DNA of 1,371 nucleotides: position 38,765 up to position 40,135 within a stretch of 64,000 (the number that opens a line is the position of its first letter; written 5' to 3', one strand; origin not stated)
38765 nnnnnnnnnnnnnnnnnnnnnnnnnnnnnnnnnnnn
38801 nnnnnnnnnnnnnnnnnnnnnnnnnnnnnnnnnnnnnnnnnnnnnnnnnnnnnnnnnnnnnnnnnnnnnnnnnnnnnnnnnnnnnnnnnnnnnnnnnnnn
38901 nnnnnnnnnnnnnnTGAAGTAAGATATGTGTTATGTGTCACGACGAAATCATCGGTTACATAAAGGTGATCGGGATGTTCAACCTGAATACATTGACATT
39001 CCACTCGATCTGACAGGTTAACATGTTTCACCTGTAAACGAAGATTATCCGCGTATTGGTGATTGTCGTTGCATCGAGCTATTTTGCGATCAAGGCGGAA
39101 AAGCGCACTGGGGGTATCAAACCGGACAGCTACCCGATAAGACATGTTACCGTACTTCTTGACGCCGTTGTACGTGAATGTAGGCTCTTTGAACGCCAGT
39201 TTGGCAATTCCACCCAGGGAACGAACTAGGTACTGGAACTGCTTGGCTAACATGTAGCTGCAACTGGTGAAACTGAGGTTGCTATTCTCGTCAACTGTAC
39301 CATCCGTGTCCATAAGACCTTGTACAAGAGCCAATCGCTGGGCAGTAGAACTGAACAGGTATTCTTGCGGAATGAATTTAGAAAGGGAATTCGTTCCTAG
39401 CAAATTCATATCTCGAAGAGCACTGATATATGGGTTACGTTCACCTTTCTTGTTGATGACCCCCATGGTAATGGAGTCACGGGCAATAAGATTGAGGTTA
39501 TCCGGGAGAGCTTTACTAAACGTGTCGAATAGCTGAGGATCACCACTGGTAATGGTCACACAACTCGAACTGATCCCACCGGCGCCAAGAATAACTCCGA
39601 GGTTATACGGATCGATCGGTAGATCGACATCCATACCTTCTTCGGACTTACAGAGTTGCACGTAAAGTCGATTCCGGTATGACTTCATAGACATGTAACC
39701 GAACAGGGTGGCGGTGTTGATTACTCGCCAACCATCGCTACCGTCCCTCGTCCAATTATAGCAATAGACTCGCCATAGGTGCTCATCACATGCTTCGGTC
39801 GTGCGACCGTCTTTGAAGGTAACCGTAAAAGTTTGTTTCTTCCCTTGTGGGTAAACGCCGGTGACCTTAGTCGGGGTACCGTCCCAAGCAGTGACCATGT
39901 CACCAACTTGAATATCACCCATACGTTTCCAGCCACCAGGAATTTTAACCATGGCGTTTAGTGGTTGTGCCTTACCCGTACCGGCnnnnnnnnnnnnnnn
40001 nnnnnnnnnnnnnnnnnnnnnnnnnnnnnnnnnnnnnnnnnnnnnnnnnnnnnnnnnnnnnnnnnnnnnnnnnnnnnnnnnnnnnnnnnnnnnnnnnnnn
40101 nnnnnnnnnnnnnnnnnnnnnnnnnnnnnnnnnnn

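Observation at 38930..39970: Ala1 / Thr+1 intein with a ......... endonuclease splitting the Walker-A lysine from threonine (GTGK|T) of an SNF2 helicase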

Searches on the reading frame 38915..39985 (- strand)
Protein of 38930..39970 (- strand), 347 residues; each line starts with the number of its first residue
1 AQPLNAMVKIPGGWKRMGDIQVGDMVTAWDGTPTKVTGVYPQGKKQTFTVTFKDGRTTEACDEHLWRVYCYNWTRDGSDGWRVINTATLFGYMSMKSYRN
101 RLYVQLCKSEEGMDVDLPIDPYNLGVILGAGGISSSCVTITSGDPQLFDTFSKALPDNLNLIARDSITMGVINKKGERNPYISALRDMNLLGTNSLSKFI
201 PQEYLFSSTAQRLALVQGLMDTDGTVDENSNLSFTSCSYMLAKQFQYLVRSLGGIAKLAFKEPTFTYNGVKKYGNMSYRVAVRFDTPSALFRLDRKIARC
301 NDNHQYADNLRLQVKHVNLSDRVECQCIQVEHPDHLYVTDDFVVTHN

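Call 4: search_protein_families(library=pfam, proteins=[window:38930-39970:-], max_evalue=1)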
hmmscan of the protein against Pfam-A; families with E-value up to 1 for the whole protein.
window:38930-39970:- (347 aa): 5 families
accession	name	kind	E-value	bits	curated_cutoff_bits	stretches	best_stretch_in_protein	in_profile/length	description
PF14528.11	LAGLIDADG_3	-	4.5e-08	33.7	22.5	1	211-258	2-52/82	LAGLIDADG-like domain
PF05203.21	Hom_end_hint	-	0.0017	18.8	32.1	1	14-60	15-60/228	Hom_end-associated Hint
PF05204.19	Hom_end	-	0.038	14.5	21.1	1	201-282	3-84/110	Homing endonuclease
PF01079.26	Hint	-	0.091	12.8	29.7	0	5-33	17-46/213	Hint module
PF14232.11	DUF4334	-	0.1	13.1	25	0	79-102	27-50/57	Domain of unknown function (DUF4334)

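Call 5: search_protein_families(library=ncbifam, proteins=[window:38930-39970:-], max_evalue=1)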
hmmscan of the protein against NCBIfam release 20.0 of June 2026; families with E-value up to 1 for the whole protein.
window:38930-39970:- (347 aa): 5 families
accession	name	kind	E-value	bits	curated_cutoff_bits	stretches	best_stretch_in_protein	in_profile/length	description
NF005852.0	PRK07773.1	equivalog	1.1e-06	27.3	780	1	175-259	575-665/886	replicative DNA helicase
NF038098.1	GyrA_w_intein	exception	0.01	13.7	1850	1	185-260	309-388/1232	intein-containing DNA gyrase subunit A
NF045703.1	rSAM_Tes_intein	exception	0.014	13.2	1700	1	197-258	448-512/1040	tetraether lipid synthase Tes, intein-containing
TIGR01443.1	intein_Cterm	domain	0.026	14.8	15.6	1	327-347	4-23/24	intein C-terminal splicing region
NF006207.0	PRK08332.1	equivalog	0.03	11.5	2400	1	165-261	440-534/1684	vitamin B12-dependent ribonucleotide reductase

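Call 6: search_protein_families(library=phrogs, proteins=[window:38930-39970:-], max_evalue=0.01)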
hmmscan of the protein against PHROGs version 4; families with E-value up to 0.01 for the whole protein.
window:38930-39970:- (347 aa): 7 families
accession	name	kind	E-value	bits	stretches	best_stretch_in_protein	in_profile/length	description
phrog_36964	-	head and packaging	1.9e-38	133.1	1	7-347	98-434/890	terminase large subunit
phrog_19299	-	head and packaging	1.2e-29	104.3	1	5-347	34-385/702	terminase large subunit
phrog_510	-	DNA, RNA and nucleotide metabolism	1.5e-27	97.6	1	12-237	419-638/667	DNA primase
phrog_15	-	head and packaging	7.9e-25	88.4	1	4-237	82-319/1330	terminase large subunit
phrog_50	-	DNA, RNA and nucleotide metabolism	9e-20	72.2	1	1-139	88-212/570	DnaC-like helicase loader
phrog_30356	-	DNA, RNA and nucleotide metabolism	1e-05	24.8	1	5-262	389-638/823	helicase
phrog_38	-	head and packaging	2.8e-05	24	1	5-59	158-213/760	terminase large subunit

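Call 8: search_solved_structures(query=window:38930-39970:-, max_evalue=10, show_alignments=3)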
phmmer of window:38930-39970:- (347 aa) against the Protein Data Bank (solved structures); distinct sequences matched with E-value up to 10: 16.
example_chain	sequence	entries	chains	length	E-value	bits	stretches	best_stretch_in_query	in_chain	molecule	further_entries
6riz_A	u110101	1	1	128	1.8e-09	40.5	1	4-69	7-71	gp41-1 intein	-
6bs8_A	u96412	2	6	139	6.4e-09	38.7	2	4-67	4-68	Replicative DNA helicase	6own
6rix_A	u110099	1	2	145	5.6e-08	35.6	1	8-99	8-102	Replicative DNA helicase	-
6qaz_A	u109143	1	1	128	1.5e-07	34.2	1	4-68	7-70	cyanophage-like gp41-1 intein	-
6riy_A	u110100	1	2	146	1.6e-07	34.1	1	8-99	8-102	Replicative DNA helicase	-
2cw7_A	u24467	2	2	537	0.016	17.7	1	185-256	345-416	Endonuclease PI-PkoII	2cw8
9e9v_A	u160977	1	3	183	0.018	17.5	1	32-113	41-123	single-stranded DNA cytosine deaminase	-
5z98_A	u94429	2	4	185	0.019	17.4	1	32-113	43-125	Apolipoprotein B mRNA editing enzyme catalytic polypeptide-like protein 3H | single-stranded DNA cytosine deaminase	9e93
9zy0_C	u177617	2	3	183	0.061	15.8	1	32-111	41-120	Single-stranded DNA cytosine deaminase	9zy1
8fvi_A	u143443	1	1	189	0.064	15.7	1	32-111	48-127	DNA dC->dU-editing enzyme APOBEC-3H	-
6bbo_A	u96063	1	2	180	0.084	15.3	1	32-111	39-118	APOBEC3H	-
6xof_A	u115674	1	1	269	0.11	14.9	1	12-76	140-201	GH16 family protein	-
6b0b_A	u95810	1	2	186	0.12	14.8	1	33-111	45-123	APOBEC3H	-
6xqf_A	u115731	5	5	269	0.2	14.1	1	12-76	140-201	GH16 family protein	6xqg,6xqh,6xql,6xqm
4ofy_D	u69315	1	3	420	0.84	12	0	304-334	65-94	Protein SYG-2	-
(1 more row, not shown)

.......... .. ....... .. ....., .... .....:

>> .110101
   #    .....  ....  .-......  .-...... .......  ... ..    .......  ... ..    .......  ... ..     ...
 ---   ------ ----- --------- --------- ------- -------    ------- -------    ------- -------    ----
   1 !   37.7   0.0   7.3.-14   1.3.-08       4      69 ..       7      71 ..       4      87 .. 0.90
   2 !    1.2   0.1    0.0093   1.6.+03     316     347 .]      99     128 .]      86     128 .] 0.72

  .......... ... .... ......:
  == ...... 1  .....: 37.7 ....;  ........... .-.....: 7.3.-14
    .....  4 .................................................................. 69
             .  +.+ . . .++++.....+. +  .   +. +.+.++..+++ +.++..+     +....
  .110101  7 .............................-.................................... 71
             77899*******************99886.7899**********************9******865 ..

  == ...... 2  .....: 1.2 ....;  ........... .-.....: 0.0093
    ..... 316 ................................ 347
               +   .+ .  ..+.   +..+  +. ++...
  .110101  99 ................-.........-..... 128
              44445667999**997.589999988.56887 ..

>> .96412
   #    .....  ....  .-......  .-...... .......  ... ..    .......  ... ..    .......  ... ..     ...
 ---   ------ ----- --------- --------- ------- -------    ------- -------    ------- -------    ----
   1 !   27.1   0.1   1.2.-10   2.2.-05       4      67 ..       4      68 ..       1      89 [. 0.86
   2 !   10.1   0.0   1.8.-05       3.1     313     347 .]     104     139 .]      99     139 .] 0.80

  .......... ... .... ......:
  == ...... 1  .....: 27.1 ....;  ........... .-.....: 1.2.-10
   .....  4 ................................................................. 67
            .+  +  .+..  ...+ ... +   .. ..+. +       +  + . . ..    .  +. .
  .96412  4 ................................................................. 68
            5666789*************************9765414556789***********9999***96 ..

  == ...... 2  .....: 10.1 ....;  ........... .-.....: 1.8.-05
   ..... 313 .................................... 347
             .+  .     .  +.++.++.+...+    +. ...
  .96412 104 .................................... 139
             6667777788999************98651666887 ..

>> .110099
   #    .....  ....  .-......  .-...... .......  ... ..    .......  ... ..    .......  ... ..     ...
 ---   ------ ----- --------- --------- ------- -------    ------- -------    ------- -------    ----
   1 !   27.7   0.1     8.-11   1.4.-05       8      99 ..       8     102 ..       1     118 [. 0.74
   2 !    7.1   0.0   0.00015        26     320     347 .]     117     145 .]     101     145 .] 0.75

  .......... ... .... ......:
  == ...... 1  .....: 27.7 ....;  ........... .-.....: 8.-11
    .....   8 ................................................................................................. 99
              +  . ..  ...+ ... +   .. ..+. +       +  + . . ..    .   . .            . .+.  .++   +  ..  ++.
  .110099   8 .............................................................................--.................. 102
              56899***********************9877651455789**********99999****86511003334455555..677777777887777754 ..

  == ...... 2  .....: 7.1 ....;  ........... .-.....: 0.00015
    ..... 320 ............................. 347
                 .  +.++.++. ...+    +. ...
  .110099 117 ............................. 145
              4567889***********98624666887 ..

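Call 19: find_homologous_proteins(query=window:38930-39970:-, max_evalue=0.00001)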
Query window:38930-39970:- (347 aa): 187 proteins with E <= 0.00001 among 1215 candidates; the best 120 are listed.
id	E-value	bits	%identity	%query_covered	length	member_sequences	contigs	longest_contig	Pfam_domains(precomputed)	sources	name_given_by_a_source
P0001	8.2e-98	346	47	100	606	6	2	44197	PF05204.20,PF13604.13,PF13245.13,PF14528.12,PF02562.23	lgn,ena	-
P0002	1.9e-97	345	46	100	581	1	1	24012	PF05204.20,PF14528.12,PF14890.12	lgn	-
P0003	5.0e-95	337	45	100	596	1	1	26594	PF14528.12,PF02562.23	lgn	-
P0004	2.7e-94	334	48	100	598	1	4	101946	PF05204.20,PF14528.12,PF02562.23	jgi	-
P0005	1.5e-93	332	46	100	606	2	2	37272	PF14528.12,PF02562.23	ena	-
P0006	4.0e-90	321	45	100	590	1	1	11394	PF14528.12,PF02562.23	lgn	-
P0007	3.3e-89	318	45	100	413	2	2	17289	PF14528.12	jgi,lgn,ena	-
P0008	5.9e-89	317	43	100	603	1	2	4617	PF14528.12,PF02562.23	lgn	-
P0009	6.5e-88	313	43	100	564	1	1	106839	PF13604.13,PF14528.12,PF02562.23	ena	-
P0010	9.2e-87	310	43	100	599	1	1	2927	PF14528.12,PF02562.23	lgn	-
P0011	2.9e-85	305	45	100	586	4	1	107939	PF13604.13,PF14528.12,PF02562.23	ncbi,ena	-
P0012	5.2e-83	297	44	100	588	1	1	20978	PF14528.12,PF02562.23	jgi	-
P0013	2.4e-80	288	42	100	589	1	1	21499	PF13604.13,PF13245.13,PF14528.12,PF02562.23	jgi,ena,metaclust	metaclust:\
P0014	1.0e-77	280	47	49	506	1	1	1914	PF14528.12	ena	-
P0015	9.9e-77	277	41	100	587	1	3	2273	PF13604.13,PF13245.13,PF14528.12,PF02562.23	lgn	-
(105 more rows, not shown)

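Call 41: search_dna_similar(query=window:38930-39970:-, collection=phages, mode=protein, max_rows=60, max_evalue=1e-10)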
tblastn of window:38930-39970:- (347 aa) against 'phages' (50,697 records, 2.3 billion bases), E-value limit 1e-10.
Records with a match: 735; places in all: 787; records where one place covers at least 80% of the query: 713.
Best place of each record, by identity: 95-99% 2; 80-90% 3; 60-80% 3; <60% 727.
By first word of the organism name: Mycobacterium 299; Salmonella 107; Vibrio 66; Stx2a-converting 49; Klebsiella 24; Escherichia 23; Pseudomonas 22; Aeromonas 21; Gordonia 15; Enterococcus 14; and 40 more.
By host as written in the record: Mycobacterium smegmatis mc2 155 230; - 110; Mycobacterium smegmatis mc#155 34; Salmonella enterica subsp. enterica serovar Enteritidis 27; Salmonella enterica 20; Salmonella sp. 13; Klebsiella pneumoniae 11; Mycobacterium smegmatis mc2155 11; and 147 more.
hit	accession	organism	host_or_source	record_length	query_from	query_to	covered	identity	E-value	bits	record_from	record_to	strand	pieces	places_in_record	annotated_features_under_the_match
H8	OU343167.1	Pseudomonas phage vB_PaeM_phiLBG22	-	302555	1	347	100%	98.6%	0e+0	722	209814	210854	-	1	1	record has no annotation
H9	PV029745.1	Pseudomonas phage phiHQ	Pseudomonas aeruginosa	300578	1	347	100%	98.3%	0e+0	721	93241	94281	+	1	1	hypothetical protein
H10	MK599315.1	Pseudomonas phage PA1C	Pseudomonas aeruginosa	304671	1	347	100%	87.6%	9e-116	732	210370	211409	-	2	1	putative SNF2 domain helicase (x2)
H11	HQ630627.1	Pseudomonas phage PhiPA3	Pseudomonas aeruginosa strain PAO1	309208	1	347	100%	81.6%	0e+0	596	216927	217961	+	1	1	233: putative SNF2 domain helicase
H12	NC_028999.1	Pseudomonas phage PhiPA3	Pseudomonas aeruginosa strain PAO1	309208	1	347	100%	81.6%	0e+0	596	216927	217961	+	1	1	233: DarB-like antirestriction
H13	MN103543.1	Pseudomonas phage vB_PaeM_PS119XW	-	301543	4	347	99%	63.8%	6e-153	481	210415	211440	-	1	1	hypothetical protein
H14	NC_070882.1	Pseudomonas phage vB_PaeM_PS119XW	-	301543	4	347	99%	63.8%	6e-153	481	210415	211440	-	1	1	DarB-like antirestriction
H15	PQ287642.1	Pseudomonas phage HHBS36_1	Pseudomonas aeruginosa BWKH36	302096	4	347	99%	63.8%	6e-153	481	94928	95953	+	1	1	DarB-like antirestriction protein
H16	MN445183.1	Salmonella phage vB_SalM_SA002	Salmonella enterica subsp. enterica ...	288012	1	347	100%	49.7%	1e-98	325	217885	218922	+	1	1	putative RAD2/SF2 helicase 2 | putative RAD2/SF2 helicase 1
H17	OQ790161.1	Xanthomonas phage RTH11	Xanthomonas sp.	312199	1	347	100%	47.4%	9e-93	308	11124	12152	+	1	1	putative DNA helicase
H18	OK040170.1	Serratia phage BUCT660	Serratia marcescens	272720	1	347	100%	46.5%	3e-87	292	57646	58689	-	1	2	helicase superfamily 1/2/ATP-binding domain-containing protein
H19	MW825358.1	Xanthomonas phage vB_XciM_LucasX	Xanthomonas citri 306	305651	1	347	100%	45.4%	2e-96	318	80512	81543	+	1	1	replicative DNA helicase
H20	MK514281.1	Erwinia phage Rebecca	Erwinia amylovora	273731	1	347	100%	45.3%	3e-87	292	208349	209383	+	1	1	putative RAD2/SF2 helicase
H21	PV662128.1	Raoultella phage VB_ZK_P1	Raoultella ornithinolytica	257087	1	347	100%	45.3%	1e-92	308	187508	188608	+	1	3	VBZKP1_218: hypothetical protein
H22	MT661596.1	Proteus phage 10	Proteus mirabilis 3b10_21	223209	2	347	100%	45.3%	5e-90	300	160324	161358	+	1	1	helicase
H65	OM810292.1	Aeromonas phage ZPAH34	Aeromonas hydrophila ZPAH75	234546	5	347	99%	37.1%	5e-64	225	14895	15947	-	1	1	gyrA: DNA gyrase subunit A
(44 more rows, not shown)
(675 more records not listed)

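Call 42: predict_structure(alignment_id=A1)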
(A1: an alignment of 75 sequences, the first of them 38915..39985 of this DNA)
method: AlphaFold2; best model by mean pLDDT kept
length: 357 residues; sequences in the alignment: 75
mean_pLDDT: 95.0   pTM: 0.92
mean pLDDT of the five models: 95.0, 94.7, 94.4, 94.3, 94.3
residues with pLDDT >= 90: 331; 70-90: 17; 50-70: 6; < 50: 3
segments of 3 or more residues with pLDDT < 50: none
pLDDT, mean of each block of 10 residues (from residue 1): 76 96 98 97 96 98 96 95 94 96 95 94 98 95 96 98 97 95 95 97 98 97 98 96 98 98 97 97 97 98 90 89 97 94 96 68
secondary structure, 60 per line:
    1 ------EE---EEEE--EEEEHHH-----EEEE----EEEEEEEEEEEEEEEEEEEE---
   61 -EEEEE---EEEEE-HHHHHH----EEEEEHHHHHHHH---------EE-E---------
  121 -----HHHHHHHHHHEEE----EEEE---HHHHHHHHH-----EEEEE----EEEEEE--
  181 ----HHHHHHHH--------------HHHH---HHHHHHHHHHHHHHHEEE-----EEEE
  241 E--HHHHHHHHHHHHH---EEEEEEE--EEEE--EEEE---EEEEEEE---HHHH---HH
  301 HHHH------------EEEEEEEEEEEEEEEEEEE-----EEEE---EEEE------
elements in order: E12-15 E18-21 E30-33 E38-57 E62-66 E70-74 H76-81 E86-90 H91-98 H126-135 E136-138 E143-146 H150-158 E164-168 E173-178 H185-192 H207-210 H214-228 E229-231 E237-241 H244-256 E260-266 E269-272 E275-278 E282-288 H292-295 H299-304 E317-335 E341-344 E348-351

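Call 45: fold_search(model_id=the predicted structure, library=pdb)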
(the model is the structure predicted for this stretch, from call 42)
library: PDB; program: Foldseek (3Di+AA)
matches with E <= 10: 534; with E <= 0.001: 26
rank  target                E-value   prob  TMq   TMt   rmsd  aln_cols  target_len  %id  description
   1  7qsu                  1.7e-17  1.00  0.60  0.59   6.4       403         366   17  Crystal structure of homing endonuclease-associated TliVMA intein (C1A, d333-339) (released 2022-03-30)
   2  1ef0_A                3.4e-16  1.00  0.74  0.64   5.4       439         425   16  CRYSTAL STRUCTURE OF PI-SCEI MINIPRECURSOR (released 2000-06-07)
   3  7qss                  3.8e-15  1.00  0.58  0.49   9.1       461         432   15  Crystal structure of homing endonuclease-associated TliVMA intein (C1A) (released 2022-03-30)
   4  1vde_B                1.6e-14  1.00  0.71  0.61   5.5       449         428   16  PI-SCEI, A HOMING ENDONUCLEASE WITH PROTEIN SPLICING ACTIVITY (released 1998-04-08)
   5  1vde_A                2.4e-14  1.00  0.71  0.60   6.0       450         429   14  PI-SCEI, A HOMING ENDONUCLEASE WITH PROTEIN SPLICING ACTIVITY (released 1998-04-08)
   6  1lwt_A                2.8e-14  1.00  0.76  0.62   5.1       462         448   15  Crystal structure of the intein homing endonuclease PI-SceI bound to its substrate DNA (Ca2+ free) (released 2002-09-27)
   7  1lws_A                5.2e-14  1.00  0.74  0.63   4.8       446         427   16  Crystal structure of the intein homing endonuclease PI-SceI bound to its recognition sequence (released 2002-09-27)
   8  1jva_B                9.5e-14  1.00  0.74  0.63   4.8       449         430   15  CRYSTAL STRUCTURE OF THE VMA1-DERIVED ENDONUCLEASE BEARING THE N AND C EXTEIN PROPEPTIDES (released 2002-08-29)
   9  1dfa                  1.0e-13  1.00  0.71  0.63   5.9       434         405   17  CRYSTAL STRUCTURE OF PI-SCEI IN C2 SPACE GROUP (released 1999-12-08)
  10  7qst                  1.5e-13  1.00  0.54  0.53   9.5       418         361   16  Crystal structure of homing endonuclease-associated PhoVMA intein (C1A) (released 2022-03-30)
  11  1jva_A                4.8e-13  1.00  0.74  0.63   5.3       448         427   14  CRYSTAL STRUCTURE OF THE VMA1-DERIVED ENDONUCLEASE BEARING THE N AND C EXTEIN PROPEPTIDES (released 2002-08-29)
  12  1um2_B                1.2e-12  1.00  0.68  0.59   6.0       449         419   14  Crystal Structure of the Vma1-Derived Endonuclease with the Ligated Extein Segment (released 2004-09-22)
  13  1ef0_B                2.3e-12  1.00  0.71  0.65   5.3       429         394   15  CRYSTAL STRUCTURE OF PI-SCEI MINIPRECURSOR (released 2000-06-07)
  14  1um2_A                4.0e-12  1.00  0.69  0.60   6.3       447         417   14  Crystal Structure of the Vma1-Derived Endonuclease with the Ligated Extein Segment (released 2004-09-22)
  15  1dq3                  8.5e-11  1.00  0.63  0.51   6.5       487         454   12  CRYSTAL STRUCTURE OF AN ARCHAEAL INTEIN-ENCODED HOMING ENDONUCLEASE PI-PFUI (released 2000-07-05)
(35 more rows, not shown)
